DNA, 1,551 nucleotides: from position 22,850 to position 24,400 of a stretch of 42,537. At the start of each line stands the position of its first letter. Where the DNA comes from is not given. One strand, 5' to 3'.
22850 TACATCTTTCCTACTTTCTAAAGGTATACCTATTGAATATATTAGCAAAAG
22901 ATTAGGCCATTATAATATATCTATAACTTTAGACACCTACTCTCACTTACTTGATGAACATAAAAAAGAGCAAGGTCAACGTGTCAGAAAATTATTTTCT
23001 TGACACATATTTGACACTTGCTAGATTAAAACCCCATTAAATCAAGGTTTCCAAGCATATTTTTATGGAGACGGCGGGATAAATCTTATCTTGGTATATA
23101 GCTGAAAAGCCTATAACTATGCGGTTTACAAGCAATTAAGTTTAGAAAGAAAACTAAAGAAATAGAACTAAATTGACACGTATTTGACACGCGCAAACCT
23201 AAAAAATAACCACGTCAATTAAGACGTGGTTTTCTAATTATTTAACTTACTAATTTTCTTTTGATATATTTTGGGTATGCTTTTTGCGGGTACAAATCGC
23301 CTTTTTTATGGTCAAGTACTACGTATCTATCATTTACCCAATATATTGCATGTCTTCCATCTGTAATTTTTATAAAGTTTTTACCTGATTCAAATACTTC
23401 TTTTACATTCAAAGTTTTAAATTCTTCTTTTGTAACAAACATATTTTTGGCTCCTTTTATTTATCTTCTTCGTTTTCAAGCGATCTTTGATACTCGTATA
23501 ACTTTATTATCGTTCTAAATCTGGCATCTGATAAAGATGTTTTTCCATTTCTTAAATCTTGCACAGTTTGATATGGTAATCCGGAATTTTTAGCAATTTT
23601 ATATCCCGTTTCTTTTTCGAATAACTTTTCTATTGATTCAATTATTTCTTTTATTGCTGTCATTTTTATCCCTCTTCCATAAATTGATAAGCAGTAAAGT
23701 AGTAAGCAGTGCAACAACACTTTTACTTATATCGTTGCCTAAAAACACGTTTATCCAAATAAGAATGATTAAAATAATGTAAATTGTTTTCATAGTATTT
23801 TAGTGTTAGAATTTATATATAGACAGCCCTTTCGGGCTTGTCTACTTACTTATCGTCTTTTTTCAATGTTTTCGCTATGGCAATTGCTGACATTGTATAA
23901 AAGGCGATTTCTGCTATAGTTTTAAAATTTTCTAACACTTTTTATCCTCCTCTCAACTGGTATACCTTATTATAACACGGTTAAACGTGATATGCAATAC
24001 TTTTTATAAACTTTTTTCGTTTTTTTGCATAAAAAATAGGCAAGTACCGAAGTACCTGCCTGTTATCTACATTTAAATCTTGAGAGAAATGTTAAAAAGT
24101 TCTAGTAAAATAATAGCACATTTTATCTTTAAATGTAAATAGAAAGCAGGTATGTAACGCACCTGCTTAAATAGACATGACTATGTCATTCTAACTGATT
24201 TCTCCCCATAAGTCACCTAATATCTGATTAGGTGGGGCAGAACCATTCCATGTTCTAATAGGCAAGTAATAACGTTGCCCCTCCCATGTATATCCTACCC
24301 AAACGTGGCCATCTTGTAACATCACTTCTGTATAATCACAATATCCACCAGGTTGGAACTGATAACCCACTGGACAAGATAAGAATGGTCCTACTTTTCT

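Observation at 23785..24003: Self-contained 30-aa hydrophobic peptide gene with a convergent antisense promoter (type I toxin-antitoxin-like)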

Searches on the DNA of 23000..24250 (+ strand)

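Call 5: search_dna_similar(query=window:23000-24200:+, collection=phages, mode=near, max_rows=30)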
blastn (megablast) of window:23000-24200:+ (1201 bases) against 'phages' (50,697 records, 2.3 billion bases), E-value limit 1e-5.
Records with a match: 323; places in all: 335; records where one place covers at least 80% of the query: 8.
Best place of each record, by identity: >=99% 27; 95-99% 231; 90-95% 39; 80-90% 25; 60-80% 1.
By first word of the organism name: Staphylococcus 322; Phietavirus 1.
By host as written in the record: Staphylococcus aureus 122; - 46; Staphylococcus aureus RN4220 6; Staphylococcus aureus subsp. aureus RN4220 6; Staphylococcus pseudintermedius 5; Staphylococcus aureus strain 8325 4; Staphylococcus sp. 4; Staphylococcus aureus N315 3; and 97 more.
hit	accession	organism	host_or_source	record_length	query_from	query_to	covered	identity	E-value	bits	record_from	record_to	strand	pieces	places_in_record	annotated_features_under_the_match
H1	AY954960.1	Staphylococcus phage 96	-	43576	1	1101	92%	99.6%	0e+0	2024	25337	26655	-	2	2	ORF059 | ORF089 | ORF186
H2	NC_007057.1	Staphylococcus phage 96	Staphylococcus aureus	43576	1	1101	92%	99.6%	0e+0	2024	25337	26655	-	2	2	ORF059 | ORF089 | ORF186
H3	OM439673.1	Staphylococcus phage vB_SauS_Mh1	Staphylococcus aureus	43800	5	1039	86%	97.7%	0e+0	1777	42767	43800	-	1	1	hypothetical protein (x2)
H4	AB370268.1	Staphylococcus phage phiMR11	Staphylococcus aureus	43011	203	1201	83%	98.0%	0e+0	1735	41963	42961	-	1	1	orf66: hypothetical protein | orf65: endolysin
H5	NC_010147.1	Staphylococcus phage phiMR11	Staphylococcus aureus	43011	203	1201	83%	98.0%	0e+0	1735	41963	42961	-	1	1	orf66: hypothetical protein | orf65: endolysin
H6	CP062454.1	Staphylococcus phage ECel-2020a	Staphylococcus aureus NAS_AN_030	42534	82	1061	82%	98.5%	0e+0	1727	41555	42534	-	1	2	record has no annotation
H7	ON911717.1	Staphylococcus phage SAP8_Andrews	Staphylococcus aureus RN4220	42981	82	1061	82%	98.4%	0e+0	1722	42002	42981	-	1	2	hypothetical protein (x2) | terminator (x5)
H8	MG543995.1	Staphylococcus phage UPMK_1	methicillin-resistant Staphylococcus ...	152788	77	1062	81%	95.9%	0e+0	1580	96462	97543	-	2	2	hypothetical protein (x2)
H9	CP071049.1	Staphylococcus phage WBG8381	Staphylococcus aureus WBG8381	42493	203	1039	70%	98.2%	0e+0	1461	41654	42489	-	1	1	record has no annotation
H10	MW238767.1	Staphylococcus phage IME1364_02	Staphylococcus aureus IME1364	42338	203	1037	70%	97.7%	0e+0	1435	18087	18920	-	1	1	hypothetical protein (x2)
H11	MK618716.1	Staphylococcus phage Sebago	Staphylococcus aureus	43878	1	1201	66%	90.1%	7e-175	1020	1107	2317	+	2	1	hypothetical protein (x3) | terminator (x2) | endolysin | tyrosine integrase | ribosome_binding_site (x3)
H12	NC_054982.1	Staphylococcus phage Sebago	Staphylococcus aureus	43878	1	1201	66%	90.1%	7e-175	1020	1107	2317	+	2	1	hypothetical protein (x3) | terminator (x2) | endolysin | integrase | ribosome_binding_site (x3)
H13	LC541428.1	Staphylococcus phage vB_SauS_JS02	Staphylococcus aureus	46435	445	1059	51%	82.3%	1e-147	529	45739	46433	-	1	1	attR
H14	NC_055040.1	Staphylococcus phage vB_SauS_JS02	Staphylococcus aureus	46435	445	1059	51%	82.3%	1e-147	529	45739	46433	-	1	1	attR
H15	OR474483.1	Staphylococcus phage vB_StaA_PSa6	Staphylococcus aureus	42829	1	521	43%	89.1%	0e+0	641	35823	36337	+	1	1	hypothetical protein (x2) | integrase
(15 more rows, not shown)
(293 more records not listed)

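Call 7: get_annotated_region(hit=H7, flank=1500)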
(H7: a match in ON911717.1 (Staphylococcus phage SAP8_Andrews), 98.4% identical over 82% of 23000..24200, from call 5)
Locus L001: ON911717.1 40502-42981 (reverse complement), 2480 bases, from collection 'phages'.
description: Staphylococcus phage SAP8_Andrews, complete genome.
organism: Staphylococcus phage SAP8_Andrews (NCBI taxid 2986045)
taxonomy: Viruses; Duplodnaviria; Heunggongvirae; Uroviricota; Caudoviricetes; Azeredovirinae; Dubowvirus
host: Staphylococcus aureus RN4220; source: influent from wastewater treatment plant; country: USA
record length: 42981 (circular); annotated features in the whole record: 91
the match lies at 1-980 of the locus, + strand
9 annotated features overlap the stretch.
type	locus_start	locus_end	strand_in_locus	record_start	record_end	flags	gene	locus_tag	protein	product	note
regulatory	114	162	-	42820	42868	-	-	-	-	terminator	putative rho-independent terminator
regulatory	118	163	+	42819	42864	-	-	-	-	terminator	putative rho-independent terminator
regulatory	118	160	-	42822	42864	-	-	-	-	terminator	putative rho-independent terminator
regulatory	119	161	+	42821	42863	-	-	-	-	terminator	putative rho-independent terminator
CDS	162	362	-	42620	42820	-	-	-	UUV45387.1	hypothetical protein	-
CDS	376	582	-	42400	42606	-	-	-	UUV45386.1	hypothetical protein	-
regulatory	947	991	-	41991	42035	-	-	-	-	terminator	putative rho-independent terminator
CDS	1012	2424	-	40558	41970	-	-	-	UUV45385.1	endolysin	-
CDS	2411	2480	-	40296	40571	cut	-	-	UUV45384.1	holin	-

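Call 8: get_annotated_region(hit=H11, flank=1500)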
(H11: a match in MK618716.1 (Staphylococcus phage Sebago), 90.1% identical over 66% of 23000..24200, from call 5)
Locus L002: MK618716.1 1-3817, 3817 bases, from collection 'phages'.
description: Staphylococcus phage Sebago, complete genome.
organism: Staphylococcus phage Sebago (NCBI taxid 2557555)
taxonomy: Viruses; Duplodnaviria; Heunggongvirae; Uroviricota; Caudoviricetes; Azeredovirinae; Phietavirus; Phietavirus sebago
host: Staphylococcus aureus; source: swine barn environmental swab; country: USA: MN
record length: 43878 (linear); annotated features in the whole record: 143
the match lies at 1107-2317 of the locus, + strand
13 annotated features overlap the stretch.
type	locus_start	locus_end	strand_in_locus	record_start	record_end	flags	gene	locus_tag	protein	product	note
regulatory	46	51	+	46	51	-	-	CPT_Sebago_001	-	ribosome_binding_site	CPT_Sebago_001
CDS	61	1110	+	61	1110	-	-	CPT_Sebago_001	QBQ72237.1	tyrosine integrase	-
regulatory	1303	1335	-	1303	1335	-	-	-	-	terminator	-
CDS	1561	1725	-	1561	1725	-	-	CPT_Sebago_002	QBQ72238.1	hypothetical protein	-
regulatory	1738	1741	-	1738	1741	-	-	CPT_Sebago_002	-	ribosome_binding_site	CPT_Sebago_002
CDS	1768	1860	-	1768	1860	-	-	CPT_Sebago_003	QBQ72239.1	hypothetical protein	-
regulatory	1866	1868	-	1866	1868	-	-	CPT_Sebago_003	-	ribosome_binding_site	CPT_Sebago_003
CDS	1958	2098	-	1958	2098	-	-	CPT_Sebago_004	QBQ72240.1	hypothetical protein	-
regulatory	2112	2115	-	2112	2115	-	-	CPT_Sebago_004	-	ribosome_binding_site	CPT_Sebago_004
regulatory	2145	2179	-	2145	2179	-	-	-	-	terminator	-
CDS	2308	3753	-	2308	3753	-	-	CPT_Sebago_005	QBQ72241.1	endolysin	-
CDS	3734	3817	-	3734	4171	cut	-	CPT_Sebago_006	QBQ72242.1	holin class II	-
regulatory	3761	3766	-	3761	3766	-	-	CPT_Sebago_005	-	ribosome_binding_site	CPT_Sebago_005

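Call 9: get_annotated_region(hit=H1, flank=1500)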
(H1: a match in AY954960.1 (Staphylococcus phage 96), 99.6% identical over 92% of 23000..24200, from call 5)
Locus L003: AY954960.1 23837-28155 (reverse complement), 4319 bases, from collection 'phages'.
description: Staphylococcus phage 96, complete genome.
organism: Staphylococcus phage 96 (NCBI taxid 2936815)
taxonomy: Viruses; Duplodnaviria; Heunggongvirae; Uroviricota; Caudoviricetes; Azeredovirinae; Phietavirus; Phietavirus pv96
host: -; source: -; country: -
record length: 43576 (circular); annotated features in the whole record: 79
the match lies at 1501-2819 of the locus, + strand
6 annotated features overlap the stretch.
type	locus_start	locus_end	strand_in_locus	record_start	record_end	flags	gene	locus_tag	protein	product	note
CDS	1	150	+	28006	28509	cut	-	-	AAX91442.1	ORF025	96ORF025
CDS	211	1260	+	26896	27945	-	-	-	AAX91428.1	ORF011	96ORF011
CDS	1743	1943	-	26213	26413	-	-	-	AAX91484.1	ORF089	96ORF089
CDS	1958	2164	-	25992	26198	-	-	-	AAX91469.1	ORF059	96ORF059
CDS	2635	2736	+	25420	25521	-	-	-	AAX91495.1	ORF186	96ORF186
CDS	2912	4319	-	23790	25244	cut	-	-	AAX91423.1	ORF006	96ORF006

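Call 10: search_dna_similar(query=window:23760-24040:-, collection=phages, mode=distant, max_rows=60, rows=spread)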
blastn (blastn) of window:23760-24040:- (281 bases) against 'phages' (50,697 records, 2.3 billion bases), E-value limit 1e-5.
Records with a match: 30; places in all: 30; records where one place covers at least 80% of the query: 28.
Best place of each record, by identity: >=99% 8; 95-99% 4; 80-90% 2; 60-80% 16.
By first word of the organism name: Staphylococcus 30.
By host as written in the record: Staphylococcus aureus 12; Staphylococcus pseudintermedius 5; - 3; Staphylococcus pseudintermedius 14-29-119 2; Staphylococcus pseudintermedius 625 2; methicillin-resistant Staphylococcus aureus spa type t127 1; Staphylococcus aureus NAS_AN_030 1; Staphylococcus aureus RN4220 1; and 3 more.
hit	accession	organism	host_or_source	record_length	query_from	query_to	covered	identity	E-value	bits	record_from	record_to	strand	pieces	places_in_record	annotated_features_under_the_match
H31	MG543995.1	Staphylococcus phage UPMK_1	methicillin-resistant Staphylococcus ...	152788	1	281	100%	99.3%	4e-138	495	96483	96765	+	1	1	none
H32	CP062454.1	Staphylococcus phage ECel-2020a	Staphylococcus aureus NAS_AN_030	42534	1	281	100%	99.3%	1e-138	497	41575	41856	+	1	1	record has no annotation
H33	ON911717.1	Staphylococcus phage SAP8_Andrews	Staphylococcus aureus RN4220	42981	1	281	100%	99.3%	1e-138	497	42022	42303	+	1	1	terminator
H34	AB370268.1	Staphylococcus phage phiMR11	Staphylococcus aureus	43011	1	281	100%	99.3%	1e-138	497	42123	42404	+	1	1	none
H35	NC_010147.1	Staphylococcus phage phiMR11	Staphylococcus aureus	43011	1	281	100%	99.3%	1e-138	497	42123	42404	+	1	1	none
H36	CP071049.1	Staphylococcus phage WBG8381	Staphylococcus aureus WBG8381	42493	3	281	99%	100.0%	8e-141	504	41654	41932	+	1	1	record has no annotation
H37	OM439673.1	Staphylococcus phage vB_SauS_Mh1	Staphylococcus aureus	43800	3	281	99%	100.0%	8e-141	504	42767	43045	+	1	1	none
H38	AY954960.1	Staphylococcus phage 96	-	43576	3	281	99%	98.9%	2e-135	487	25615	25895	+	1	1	none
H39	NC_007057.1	Staphylococcus phage 96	Staphylococcus aureus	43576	3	281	99%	98.9%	2e-135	487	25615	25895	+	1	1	none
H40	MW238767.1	Staphylococcus phage IME1364_02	Staphylococcus aureus IME1364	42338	5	281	99%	99.3%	2e-136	489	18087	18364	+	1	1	none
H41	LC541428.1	Staphylococcus phage vB_SauS_JS02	Staphylococcus aureus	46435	1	280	100%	85.6%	8e-84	315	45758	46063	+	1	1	attR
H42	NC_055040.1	Staphylococcus phage vB_SauS_JS02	Staphylococcus aureus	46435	1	280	100%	85.6%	8e-84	315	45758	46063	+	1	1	attR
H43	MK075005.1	Staphylococcus phage phiSP119-2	Staphylococcus pseudintermedius ...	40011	3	273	96%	79.9%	9e-58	229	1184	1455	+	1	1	hypothetical protein (x2)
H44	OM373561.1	Staphylococcus phage vB_SpsX-DSP2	Staphylococcus pseudintermedius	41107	5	273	96%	79.3%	5e-55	219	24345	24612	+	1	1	record has no annotation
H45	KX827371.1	Staphylococcus phage SpT99F3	Staphylococcus pseudintermedius strain ...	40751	5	279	98%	69.4%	3e-19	101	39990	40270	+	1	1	hypothetical protein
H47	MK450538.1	Staphylococcus phage vB_SpsS_QT1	Staphylococcus pseudintermedius 625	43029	5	279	98%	69.4%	3e-19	101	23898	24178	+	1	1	hypothetical protein (x2)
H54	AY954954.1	Staphylococcus phage 2638A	-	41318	5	279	98%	69.1%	4e-18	97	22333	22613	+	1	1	ORF150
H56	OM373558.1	Staphylococcus phage vB_SpsX-DS11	Staphylococcus pseudintermedius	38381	5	279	98%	69.1%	5e-17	93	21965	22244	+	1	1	record has no annotation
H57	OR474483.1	Staphylococcus phage vB_StaA_PSa6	Staphylococcus aureus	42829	3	260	92%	73.0%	1e-30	139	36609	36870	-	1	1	hypothetical protein (x2)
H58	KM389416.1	Staphylococcus phage Phi06_3106 B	-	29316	3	260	92%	72.6%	5e-29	133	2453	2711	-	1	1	record has no annotation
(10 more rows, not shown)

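Call 16: get_annotated_region(hit=H41, flank=700)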
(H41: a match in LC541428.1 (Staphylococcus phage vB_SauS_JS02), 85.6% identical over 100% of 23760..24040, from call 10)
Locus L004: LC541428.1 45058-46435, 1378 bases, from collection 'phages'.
description: Staphylococcus phage vB_SauS_JS02 DNA, complete genome.
organism: Staphylococcus phage vB_SauS_JS02 (NCBI taxid 2726708)
taxonomy: Viruses; Duplodnaviria; Heunggongvirae; Uroviricota; Caudoviricetes; Triavirus; Triavirus JS02
host: Staphylococcus aureus; source: -; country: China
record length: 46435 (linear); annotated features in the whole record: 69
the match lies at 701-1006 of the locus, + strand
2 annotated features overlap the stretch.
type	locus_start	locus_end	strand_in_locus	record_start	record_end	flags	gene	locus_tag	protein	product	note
CDS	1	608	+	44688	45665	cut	-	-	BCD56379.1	Panton-Valentine leukocidin chain F precursor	ORF66; gp66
repeat_region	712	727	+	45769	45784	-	-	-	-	-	attR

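Call 17: get_annotated_region(hit=H43, flank=700)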
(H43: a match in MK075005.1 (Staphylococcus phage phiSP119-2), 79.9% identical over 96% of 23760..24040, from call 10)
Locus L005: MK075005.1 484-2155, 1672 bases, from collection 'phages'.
description: Staphylococcus phage phiSP119-2, complete genome.
organism: Staphylococcus phage phiSP119-2 (NCBI taxid 2491317)
taxonomy: Viruses; Duplodnaviria; Heunggongvirae; Uroviricota; Caudoviricetes; Triavirus
host: Staphylococcus pseudintermedius 14-29-119; source: human paranasal sinus; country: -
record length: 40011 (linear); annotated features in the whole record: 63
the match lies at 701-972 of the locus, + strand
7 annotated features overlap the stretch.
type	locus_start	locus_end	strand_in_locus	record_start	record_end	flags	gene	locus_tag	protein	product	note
CDS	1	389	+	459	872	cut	-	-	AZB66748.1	hypothetical protein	-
CDS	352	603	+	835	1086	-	-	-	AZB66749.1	hypothetical protein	-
CDS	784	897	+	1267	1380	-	-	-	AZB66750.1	hypothetical protein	-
CDS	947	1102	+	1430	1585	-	-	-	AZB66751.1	hypothetical protein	-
CDS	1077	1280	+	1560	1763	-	-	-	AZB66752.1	hypothetical protein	FIG01108053: hypothetical protein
CDS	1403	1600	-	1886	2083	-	-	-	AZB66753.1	hypothetical protein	-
CDS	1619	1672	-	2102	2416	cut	-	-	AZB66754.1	repressor protein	-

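Call 18: get_annotated_region(hit=H47, flank=700)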
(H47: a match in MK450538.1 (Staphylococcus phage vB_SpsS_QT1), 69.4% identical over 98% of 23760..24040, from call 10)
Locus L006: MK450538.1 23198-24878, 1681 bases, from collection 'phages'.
description: Staphylococcus phage vB_SpsS_QT1, complete genome.
organism: Staphylococcus phage vB_SpsS_QT1 (NCBI taxid 2510452)
taxonomy: Viruses; Duplodnaviria; Heunggongvirae; Uroviricota; Caudoviricetes; Fibralongavirus; Fibralongavirus QT1
host: Staphylococcus pseudintermedius 625; source: Old lyophilisated phages different than the one described; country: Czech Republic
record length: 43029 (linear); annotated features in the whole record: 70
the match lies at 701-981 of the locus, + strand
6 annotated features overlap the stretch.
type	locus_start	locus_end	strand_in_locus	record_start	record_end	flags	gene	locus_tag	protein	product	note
CDS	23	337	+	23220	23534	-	-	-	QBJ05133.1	hypothetical protein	phage protein with DUF3467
CDS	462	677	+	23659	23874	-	-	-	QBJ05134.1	hypothetical protein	phage hypothetical protein with TM domain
CDS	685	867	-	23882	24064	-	-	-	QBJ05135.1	hypothetical protein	phage hypothetical protein with TM domain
CDS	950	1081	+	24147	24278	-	-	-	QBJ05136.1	hypothetical protein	phage hypothetical protein with TM domain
CDS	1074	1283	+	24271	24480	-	-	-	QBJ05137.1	hypothetical protein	-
CDS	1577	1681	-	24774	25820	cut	-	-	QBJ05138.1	integrase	phage integrase XerC; AP2-like, SAM-like and catalytic integrase domains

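Call 19: get_annotated_region(hit=H54, flank=700)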
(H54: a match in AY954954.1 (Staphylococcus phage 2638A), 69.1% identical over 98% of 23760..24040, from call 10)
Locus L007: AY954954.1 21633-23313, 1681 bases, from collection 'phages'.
description: Bacteriophage 2638A, complete genome.
organism: Staphylococcus phage 2638A (NCBI taxid 320836)
taxonomy: Viruses; Duplodnaviria; Heunggongvirae; Uroviricota; Caudoviricetes; Fibralongavirus; Fibralongavirus fv2638A
host: -; source: -; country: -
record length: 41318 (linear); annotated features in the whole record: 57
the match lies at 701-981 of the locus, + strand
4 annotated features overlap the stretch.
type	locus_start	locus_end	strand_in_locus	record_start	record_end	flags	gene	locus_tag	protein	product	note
CDS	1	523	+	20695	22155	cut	-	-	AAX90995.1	ORF007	2638AORF007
CDS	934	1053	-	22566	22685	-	-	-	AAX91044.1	ORF150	2638AORF150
CDS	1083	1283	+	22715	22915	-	-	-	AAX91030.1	ORF058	2638AORF058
CDS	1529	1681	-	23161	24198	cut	-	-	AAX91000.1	ORF012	2638AORF012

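Call 20: get_annotated_region(hit=H57, flank=700)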
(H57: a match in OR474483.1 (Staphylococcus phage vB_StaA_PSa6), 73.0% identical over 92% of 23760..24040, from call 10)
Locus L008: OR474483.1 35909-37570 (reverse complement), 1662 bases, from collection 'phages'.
description: Staphylococcus phage vB_StaA_PSa6, complete genome.
organism: Staphylococcus phage vB_StaA_PSa6 (NCBI taxid 3076780)
taxonomy: Viruses; Duplodnaviria; Heunggongvirae; Uroviricota; Caudoviricetes; Azeredovirinae; Dubowvirus
host: Staphylococcus aureus; source: seafood; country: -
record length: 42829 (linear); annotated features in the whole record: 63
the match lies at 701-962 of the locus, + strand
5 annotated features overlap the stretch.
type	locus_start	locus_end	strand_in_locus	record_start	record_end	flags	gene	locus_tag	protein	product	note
CDS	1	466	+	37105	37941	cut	-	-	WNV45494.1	hypothetical protein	-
CDS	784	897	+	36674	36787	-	-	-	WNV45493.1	hypothetical protein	-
CDS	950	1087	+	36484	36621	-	-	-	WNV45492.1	hypothetical protein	-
CDS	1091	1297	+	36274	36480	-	-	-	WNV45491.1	hypothetical protein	-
CDS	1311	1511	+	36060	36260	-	-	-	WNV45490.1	hypothetical protein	-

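Call 21: get_annotated_region(hit=H44, flank=700)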
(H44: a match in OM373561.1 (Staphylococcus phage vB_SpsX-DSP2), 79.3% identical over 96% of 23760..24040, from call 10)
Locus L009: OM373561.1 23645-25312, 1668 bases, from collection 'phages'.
description: UNVERIFIED: Staphylococcus phage vB_SpsX-DSP2, complete genome.
organism: Staphylococcus phage vB_SpsX-DSP2 (NCBI taxid 2924929)
taxonomy: Viruses; Duplodnaviria; Heunggongvirae; Uroviricota; Caudoviricetes; Fibralongavirus
host: Staphylococcus pseudintermedius; source: canine skin; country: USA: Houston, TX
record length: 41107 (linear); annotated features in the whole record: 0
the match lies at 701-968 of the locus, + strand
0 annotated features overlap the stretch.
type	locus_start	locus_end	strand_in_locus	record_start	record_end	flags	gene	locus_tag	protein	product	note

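Call 22: get_annotated_region(hit=H56, flank=700)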
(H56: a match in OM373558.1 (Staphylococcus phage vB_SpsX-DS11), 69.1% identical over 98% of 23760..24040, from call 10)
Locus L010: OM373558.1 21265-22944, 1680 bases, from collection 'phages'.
description: UNVERIFIED: Staphylococcus phage vB_SpsX-DS11, complete genome.
organism: Staphylococcus phage vB_SpsX-DS11 (NCBI taxid 2924920)
taxonomy: Viruses; Duplodnaviria; Heunggongvirae; Uroviricota; Caudoviricetes; Fibralongavirus
host: Staphylococcus pseudintermedius; source: canine skin; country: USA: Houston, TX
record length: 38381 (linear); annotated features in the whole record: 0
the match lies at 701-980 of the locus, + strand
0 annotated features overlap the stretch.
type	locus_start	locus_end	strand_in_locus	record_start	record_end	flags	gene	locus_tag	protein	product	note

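Call 23: get_annotated_region(hit=H58, flank=700)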
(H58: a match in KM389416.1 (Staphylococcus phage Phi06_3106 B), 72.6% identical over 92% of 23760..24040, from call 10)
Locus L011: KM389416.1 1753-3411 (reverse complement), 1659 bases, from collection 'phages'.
description: UNVERIFIED: Staphylococcus phage Phi06_3106 B clone contig00001 genomic sequence.
organism: Staphylococcus phage Phi06_3106 B (NCBI taxid 1542127)
taxonomy: Viruses; Duplodnaviria; Heunggongvirae; Uroviricota; Caudoviricetes; Azeredovirinae; Phietavirus
host: -; source: -; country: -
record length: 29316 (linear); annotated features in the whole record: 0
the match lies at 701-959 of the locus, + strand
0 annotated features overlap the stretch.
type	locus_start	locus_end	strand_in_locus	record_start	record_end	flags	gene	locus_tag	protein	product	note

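Call 31: search_rna_families(source=window, start=23150, end=24250, threshold=evalue, max_evalue=10)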
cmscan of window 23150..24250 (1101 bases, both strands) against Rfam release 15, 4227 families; matches with E-value up to 10: 16.
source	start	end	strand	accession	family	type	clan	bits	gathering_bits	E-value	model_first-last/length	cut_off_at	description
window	24039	24167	-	RF01828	SprD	Gene; sRNA;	-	24.8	100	0.0095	1-142/142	no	Small pathogenicity island RNA D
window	24040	24166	-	RF04205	MIR2606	Gene; miRNA;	-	24.5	139.7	0.55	1-165/165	no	MIR2606 microRNA precursor family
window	24024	24122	-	RF00121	MicC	Gene; sRNA;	-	23.3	90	0.8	1-123/123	no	MicC RNA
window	24035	24171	+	RF04205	MIR2606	Gene; miRNA;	-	19.1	139.7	7.6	1-165/165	no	MIR2606 microRNA precursor family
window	23198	23272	-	RF02074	STnc240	Gene; sRNA;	-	18.7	55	9.1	1-77/77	no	Enterobacterial sRNA STnc240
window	23150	23256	-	RF02748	FtrB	Gene; sRNA;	-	18.2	66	4.5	1-115/115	no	Francisella sRNA B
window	24022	24130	+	RF01441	S_pombe_snR46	Gene; snRNA; snoRNA; HACA-box;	CL00021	17.7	60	4.1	1-168/168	no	small nulceolar RNA snR46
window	23262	23319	+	RF01797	fstAT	Gene; antitoxin;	-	17.1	72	5.6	1-94/94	no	Fst antitoxin sRNA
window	23199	23304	+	RF01796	frnS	Gene; sRNA;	-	16.4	60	7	1-119/119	no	Fumarate/nitrate reductase regulator sRNA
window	23641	23697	+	RF03008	malK-II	Cis-reg;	-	16.3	52.9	9.9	1-50/50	no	malK-II RNA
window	23803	23888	-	RF03020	RT-17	Gene; sRNA;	-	15.9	40.4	6.2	1-95/95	no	RT-17 RNA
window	23998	24101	-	RF00433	Hsp90_CRE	Cis-reg; thermoregulator;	-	15.7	50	8.2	1-152/152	no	Hsp90 cis-regulatory element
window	23159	23253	+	RF02621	BSnc120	Gene; sRNA;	-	15.1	114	5.4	1-88/88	no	Brucella sRNA 120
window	23685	23730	-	RF00837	mir-251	Gene; miRNA;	CL00135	15.1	45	9.2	1-61/61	no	microRNA mir-251 microRNA precursor family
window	23788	23801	+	RF00184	PVX_3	Cis-reg;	-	13.5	42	6.7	37-50/54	no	Potato virus X cis-acting regulatory element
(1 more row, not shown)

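Call 49: search_rna_families(sources=[L004, L079, L006], threshold=evalue, max_evalue=1)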
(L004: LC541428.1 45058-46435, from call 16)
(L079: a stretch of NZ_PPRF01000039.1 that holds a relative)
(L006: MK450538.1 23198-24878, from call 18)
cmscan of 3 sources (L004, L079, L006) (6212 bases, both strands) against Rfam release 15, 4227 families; matches with E-value up to 1: 2.
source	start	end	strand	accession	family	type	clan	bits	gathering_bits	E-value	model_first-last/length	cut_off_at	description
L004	409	493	+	RF01710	Lacto-usp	Gene; sRNA;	-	29.7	50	0.092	1-90/90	no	Lacto-usp RNA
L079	2976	3055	-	RF01844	SmY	Gene; snRNA; splicing;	-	22.4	39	0.14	1-80/80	no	SmY spliceosomal RNA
